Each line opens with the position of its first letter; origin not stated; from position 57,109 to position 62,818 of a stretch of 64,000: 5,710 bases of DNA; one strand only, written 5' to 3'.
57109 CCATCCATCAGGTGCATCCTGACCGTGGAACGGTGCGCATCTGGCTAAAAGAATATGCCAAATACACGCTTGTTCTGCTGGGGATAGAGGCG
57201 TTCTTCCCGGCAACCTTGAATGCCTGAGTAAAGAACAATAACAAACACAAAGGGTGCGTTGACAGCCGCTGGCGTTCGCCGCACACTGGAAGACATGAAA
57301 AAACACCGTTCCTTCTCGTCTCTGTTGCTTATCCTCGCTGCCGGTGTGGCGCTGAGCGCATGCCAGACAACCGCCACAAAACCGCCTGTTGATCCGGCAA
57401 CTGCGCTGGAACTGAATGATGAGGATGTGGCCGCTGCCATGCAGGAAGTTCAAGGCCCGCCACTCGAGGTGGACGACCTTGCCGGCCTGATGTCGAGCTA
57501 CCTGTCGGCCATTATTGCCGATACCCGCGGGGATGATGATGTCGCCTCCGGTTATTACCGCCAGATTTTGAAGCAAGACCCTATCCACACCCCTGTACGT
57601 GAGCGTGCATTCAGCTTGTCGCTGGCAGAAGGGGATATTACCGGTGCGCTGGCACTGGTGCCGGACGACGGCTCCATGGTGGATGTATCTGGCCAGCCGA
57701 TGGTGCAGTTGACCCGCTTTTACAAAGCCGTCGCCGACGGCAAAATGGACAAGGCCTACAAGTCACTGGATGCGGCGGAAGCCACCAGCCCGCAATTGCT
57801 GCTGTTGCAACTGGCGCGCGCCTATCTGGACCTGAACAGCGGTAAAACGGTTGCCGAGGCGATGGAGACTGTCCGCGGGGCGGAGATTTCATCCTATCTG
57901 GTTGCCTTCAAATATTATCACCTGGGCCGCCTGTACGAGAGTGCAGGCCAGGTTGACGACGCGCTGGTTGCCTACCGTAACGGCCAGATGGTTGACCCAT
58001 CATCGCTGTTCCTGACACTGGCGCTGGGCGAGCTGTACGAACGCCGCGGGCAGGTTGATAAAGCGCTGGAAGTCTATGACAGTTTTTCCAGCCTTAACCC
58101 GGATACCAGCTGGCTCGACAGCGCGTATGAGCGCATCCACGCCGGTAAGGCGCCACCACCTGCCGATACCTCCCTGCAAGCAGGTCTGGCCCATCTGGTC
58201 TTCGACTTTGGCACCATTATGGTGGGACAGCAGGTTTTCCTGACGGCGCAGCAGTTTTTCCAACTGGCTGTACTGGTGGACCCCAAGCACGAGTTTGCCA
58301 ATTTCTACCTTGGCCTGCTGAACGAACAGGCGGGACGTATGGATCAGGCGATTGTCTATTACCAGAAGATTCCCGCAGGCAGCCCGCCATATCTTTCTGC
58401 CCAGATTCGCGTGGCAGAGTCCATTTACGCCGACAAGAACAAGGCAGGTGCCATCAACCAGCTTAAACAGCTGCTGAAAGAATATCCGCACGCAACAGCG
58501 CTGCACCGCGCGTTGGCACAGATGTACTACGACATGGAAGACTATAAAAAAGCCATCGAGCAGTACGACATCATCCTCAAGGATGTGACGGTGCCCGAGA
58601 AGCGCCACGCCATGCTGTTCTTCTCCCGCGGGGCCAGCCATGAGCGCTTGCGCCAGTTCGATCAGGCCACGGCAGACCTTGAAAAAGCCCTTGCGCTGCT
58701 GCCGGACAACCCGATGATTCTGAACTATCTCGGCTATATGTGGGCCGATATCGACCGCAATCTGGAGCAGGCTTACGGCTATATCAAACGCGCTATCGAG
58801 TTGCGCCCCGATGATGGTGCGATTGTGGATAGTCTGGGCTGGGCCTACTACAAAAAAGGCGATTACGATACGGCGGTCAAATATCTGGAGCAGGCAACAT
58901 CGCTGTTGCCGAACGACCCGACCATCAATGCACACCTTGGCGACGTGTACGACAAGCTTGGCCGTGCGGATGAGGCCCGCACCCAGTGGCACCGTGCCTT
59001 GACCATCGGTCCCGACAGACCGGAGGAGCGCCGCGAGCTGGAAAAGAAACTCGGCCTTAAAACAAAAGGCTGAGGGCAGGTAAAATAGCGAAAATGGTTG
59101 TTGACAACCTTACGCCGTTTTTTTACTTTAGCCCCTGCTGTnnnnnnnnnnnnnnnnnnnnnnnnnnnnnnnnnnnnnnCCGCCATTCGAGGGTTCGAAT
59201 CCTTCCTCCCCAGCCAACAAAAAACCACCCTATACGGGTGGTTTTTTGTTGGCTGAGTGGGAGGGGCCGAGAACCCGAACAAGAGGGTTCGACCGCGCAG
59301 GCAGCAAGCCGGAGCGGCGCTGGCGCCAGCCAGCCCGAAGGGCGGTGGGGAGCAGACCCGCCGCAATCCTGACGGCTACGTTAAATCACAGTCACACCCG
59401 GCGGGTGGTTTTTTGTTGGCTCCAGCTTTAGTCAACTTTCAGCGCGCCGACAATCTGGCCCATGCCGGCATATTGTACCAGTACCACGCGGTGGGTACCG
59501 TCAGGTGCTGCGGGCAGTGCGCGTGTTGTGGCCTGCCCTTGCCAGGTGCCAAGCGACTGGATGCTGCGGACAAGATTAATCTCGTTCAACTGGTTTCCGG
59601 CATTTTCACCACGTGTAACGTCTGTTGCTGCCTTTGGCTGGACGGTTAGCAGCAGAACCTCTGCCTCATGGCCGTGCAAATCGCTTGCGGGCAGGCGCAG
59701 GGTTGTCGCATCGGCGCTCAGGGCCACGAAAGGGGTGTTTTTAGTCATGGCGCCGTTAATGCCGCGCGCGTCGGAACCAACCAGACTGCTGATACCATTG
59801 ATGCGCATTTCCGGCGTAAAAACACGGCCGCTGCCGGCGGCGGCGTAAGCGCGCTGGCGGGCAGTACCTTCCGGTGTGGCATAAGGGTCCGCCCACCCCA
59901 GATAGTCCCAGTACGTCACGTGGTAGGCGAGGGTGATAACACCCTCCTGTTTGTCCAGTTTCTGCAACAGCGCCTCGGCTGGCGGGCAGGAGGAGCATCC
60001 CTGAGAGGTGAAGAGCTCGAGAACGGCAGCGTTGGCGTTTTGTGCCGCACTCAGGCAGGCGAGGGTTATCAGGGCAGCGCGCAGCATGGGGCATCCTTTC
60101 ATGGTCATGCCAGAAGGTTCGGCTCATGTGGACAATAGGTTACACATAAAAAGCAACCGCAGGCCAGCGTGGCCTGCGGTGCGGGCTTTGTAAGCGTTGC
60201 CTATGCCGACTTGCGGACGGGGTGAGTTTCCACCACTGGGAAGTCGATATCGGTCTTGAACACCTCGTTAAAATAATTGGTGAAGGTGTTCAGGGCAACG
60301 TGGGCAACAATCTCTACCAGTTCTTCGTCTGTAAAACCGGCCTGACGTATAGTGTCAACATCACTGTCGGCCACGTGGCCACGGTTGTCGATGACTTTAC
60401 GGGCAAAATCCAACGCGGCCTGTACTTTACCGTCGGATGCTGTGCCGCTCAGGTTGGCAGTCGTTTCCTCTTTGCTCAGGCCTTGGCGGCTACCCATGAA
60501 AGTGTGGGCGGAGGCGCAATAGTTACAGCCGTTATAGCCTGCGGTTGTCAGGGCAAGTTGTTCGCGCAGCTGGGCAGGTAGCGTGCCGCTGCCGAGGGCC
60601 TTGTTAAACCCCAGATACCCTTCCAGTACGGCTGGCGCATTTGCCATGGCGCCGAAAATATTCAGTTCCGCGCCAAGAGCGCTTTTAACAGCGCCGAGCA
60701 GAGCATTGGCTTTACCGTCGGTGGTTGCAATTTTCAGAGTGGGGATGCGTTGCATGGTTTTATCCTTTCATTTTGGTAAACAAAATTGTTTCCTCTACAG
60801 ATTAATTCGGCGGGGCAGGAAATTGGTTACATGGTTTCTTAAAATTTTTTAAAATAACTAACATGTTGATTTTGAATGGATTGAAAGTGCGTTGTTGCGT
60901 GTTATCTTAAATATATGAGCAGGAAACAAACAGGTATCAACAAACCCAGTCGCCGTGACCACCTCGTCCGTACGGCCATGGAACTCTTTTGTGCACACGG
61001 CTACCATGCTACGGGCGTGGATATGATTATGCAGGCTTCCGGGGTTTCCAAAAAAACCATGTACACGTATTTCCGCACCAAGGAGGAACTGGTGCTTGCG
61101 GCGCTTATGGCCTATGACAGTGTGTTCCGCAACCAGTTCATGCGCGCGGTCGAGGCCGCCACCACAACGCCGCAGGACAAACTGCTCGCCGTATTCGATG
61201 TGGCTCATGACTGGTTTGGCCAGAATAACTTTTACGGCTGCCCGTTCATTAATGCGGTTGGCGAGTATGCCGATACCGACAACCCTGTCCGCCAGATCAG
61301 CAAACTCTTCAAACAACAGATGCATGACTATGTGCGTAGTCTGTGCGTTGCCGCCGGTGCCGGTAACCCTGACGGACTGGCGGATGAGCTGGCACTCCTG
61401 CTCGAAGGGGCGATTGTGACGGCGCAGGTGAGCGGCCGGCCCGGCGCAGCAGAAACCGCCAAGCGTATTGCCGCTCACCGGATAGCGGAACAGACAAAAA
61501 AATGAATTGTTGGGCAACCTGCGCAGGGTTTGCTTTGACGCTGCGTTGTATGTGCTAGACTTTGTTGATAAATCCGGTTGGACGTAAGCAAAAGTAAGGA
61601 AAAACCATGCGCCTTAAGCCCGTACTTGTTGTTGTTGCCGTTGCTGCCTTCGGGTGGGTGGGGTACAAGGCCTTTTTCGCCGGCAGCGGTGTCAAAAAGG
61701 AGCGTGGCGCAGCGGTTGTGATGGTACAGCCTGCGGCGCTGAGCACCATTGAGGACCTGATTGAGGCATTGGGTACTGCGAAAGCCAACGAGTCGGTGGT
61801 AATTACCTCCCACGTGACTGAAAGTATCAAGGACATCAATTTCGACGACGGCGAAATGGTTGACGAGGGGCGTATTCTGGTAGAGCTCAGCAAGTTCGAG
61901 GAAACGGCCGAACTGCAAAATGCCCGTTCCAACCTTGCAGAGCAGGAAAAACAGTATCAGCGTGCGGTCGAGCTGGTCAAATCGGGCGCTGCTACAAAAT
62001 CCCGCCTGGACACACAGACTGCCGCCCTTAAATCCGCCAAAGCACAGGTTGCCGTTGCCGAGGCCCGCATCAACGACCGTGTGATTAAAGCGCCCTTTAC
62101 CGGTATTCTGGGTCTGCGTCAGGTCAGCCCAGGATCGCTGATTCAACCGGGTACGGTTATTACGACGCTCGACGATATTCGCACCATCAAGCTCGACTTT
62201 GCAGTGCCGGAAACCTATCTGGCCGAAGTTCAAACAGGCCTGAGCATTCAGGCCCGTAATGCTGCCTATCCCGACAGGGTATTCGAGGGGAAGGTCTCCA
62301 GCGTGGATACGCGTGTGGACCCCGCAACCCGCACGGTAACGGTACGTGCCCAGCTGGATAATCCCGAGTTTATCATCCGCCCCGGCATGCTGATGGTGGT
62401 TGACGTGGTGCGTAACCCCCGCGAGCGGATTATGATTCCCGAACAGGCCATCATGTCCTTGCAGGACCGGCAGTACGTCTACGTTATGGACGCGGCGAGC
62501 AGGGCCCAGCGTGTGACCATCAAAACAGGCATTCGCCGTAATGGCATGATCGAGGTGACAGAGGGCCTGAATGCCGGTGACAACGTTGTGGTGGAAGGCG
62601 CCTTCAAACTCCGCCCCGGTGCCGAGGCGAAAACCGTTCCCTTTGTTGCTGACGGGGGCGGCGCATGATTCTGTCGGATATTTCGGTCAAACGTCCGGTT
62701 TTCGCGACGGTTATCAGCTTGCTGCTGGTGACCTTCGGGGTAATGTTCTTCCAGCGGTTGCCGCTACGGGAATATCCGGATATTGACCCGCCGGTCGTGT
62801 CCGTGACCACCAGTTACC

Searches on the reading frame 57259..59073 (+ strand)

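Call 72: search_protein_families(library=pfam, proteins=[window:57259-59073:+], max_evalue=0.001)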
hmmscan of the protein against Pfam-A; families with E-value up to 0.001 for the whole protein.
window:57259-59073:+ (604 aa): 28 families (the best 25 are shown)
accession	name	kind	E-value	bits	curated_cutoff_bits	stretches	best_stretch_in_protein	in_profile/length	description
PF07719.23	TPR_2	-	6.7e-37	123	27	2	526-553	7-34/34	Tetratricopeptide repeat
PF00515.34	TPR_1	-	6.5e-32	108.5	27.8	2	526-553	7-34/34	Tetratricopeptide repeat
PF13428.12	TPR_14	-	3e-31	105.1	23.5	2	524-562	5-43/44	Tetratricopeptide repeat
PF13432.12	TPR_16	-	1.5e-30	105.7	32.7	3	526-588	3-65/65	Tetratricopeptide repeat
PF14559.12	TPR_19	-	2.9e-28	98.4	25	2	532-588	3-59/68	Tetratricopeptide repeat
PF13181.12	TPR_8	-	1.5e-22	78.2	25.7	1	526-552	7-33/34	Tetratricopeptide repeat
PF13176.12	TPR_7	-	1.2e-20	72.2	27.9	1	524-554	3-35/36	Tetratricopeptide repeat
PF13174.12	TPR_6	-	1.4e-20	72.9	26.3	0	526-552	6-32/33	Tetratricopeptide repeat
PF13424.12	TPR_12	-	1.1e-19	70.8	30.1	1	412-481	3-75/77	Tetratricopeptide repeat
PF13414.12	TPR_11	-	1.1e-18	67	26.8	1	529-568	3-42/42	TPR repeat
PF13431.12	TPR_17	-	3.4e-18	64.8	24.4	0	509-540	2-33/34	Tetratricopeptide repeat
PF13371.12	TPR_9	-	2.5e-17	63.1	35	0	500-556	9-65/73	Tetratricopeptide repeat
PF23914.1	TPR_CcmH_CycH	-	4e-15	56.5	42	1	463-554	62-155/158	Cytochrome c-type biogenesis protein H TPR domain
PF24575.1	TPR_Slam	-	7.3e-15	55.7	35.2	0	347-401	49-103/104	Surface lipoprotein assembly modifier, N-terminal TPR repeats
PF12895.13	ANAPC3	-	7.6e-10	39.4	27.2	0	360-434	4-77/82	Anaphase-promoting complex, cyclosome, subunit 3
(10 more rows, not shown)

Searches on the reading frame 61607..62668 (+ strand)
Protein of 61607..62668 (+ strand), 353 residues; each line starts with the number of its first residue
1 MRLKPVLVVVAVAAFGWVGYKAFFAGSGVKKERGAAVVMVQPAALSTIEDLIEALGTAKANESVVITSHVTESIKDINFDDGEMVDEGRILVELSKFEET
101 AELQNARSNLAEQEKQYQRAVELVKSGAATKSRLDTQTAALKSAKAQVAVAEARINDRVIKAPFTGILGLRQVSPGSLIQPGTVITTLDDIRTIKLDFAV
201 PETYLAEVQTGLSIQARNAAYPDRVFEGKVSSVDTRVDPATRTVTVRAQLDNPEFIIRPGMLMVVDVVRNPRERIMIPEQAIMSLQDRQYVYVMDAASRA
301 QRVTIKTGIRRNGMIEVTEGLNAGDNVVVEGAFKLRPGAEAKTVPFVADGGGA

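Call 74: find_encoding_contigs(protein=window:61607-62668:+, flank=10000, max_places=4)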
Protein window:61607-62668:+ (353 aa): 1 contig read that carries it; 1 place shown.
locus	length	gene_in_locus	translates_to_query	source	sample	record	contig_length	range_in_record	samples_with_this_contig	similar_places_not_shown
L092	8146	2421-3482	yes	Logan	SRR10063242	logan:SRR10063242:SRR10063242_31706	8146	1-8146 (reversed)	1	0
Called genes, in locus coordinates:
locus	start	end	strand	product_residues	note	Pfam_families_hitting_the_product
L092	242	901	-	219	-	PF06764:DUF1223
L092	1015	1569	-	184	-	PF02627:CMD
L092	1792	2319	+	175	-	PF00440:TetR_N, PF16925:TetR_C_13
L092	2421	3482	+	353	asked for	PF25944:Beta-barrel_RND (faint), PF25954:Beta-barrel_RND_2, PF25967:RND-MFP_C, PF25975:CzcB_C, PF25989:YknX_C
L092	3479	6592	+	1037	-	PF00873:ACR_tran, PF03176:MMPL (weak)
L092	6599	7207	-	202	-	PF11769:DUF3313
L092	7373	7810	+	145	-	PF01230:HIT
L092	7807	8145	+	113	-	?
